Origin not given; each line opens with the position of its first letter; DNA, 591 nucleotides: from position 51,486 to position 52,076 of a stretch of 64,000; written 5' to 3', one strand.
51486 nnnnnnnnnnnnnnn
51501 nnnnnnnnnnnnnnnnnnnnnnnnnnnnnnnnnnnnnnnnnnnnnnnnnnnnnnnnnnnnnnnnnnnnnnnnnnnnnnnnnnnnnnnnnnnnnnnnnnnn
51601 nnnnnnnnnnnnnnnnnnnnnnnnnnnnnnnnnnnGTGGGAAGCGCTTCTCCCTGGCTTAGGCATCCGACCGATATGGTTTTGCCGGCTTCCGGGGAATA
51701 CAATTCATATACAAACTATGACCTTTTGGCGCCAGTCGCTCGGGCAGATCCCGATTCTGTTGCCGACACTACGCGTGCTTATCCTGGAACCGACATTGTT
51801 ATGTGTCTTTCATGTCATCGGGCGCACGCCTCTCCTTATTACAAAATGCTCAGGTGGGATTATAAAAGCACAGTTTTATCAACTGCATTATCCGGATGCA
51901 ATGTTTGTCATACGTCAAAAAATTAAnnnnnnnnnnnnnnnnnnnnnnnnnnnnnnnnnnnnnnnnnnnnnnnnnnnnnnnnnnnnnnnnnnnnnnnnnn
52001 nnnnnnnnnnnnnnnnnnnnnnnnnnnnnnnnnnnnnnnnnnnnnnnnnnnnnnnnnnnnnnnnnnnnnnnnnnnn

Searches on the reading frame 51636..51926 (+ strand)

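Call 6: search_protein_families(library=pfam, proteins=[window:51636-51926:+], max_evalue=0.1)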
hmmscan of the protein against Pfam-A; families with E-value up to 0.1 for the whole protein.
window:51636-51926:+ (96 aa): 3 families
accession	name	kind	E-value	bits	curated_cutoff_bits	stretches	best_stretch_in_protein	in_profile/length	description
PF09699.15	Paired_CXXCH_1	-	1.1e-05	25.4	20.6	1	56-95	8-39/41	Doubled CXXCH motif (Paired_CXXCH_1)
PF22113.1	Mtrc-MtrF_II-IV_dom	-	0.0082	16.1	30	1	41-95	107-166/176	Outer membrane cytochrome MtrC/MtrF-like, domains II/IV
PF14522.11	Cytochrome_C7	-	0.091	13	24.8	0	55-95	14-51/67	Cytochrome c7 and related cytochrome c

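Call 7: search_protein_families(library=ncbifam, proteins=[window:51636-51926:+], max_evalue=0.1)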
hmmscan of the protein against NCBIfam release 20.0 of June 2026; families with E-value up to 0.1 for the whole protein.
window:51636-51926:+ (96 aa): 3 families
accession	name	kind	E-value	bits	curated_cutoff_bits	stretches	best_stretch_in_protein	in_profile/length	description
TIGR01905.1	paired_CXXCH_1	subfamily_domain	4.1e-06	26.6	25.2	1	56-75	8-27/41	doubled CXXCH domain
NF033196.2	c_type_nonphoto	exception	0.062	13.5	70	0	51-67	81-97/98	c-type cytochrome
TIGR01904.2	GSu_C4xC__C2xCH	domain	0.086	12.6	27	0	58-95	27-59/73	CxxxxCH/CxxCH domain c-type cytochrome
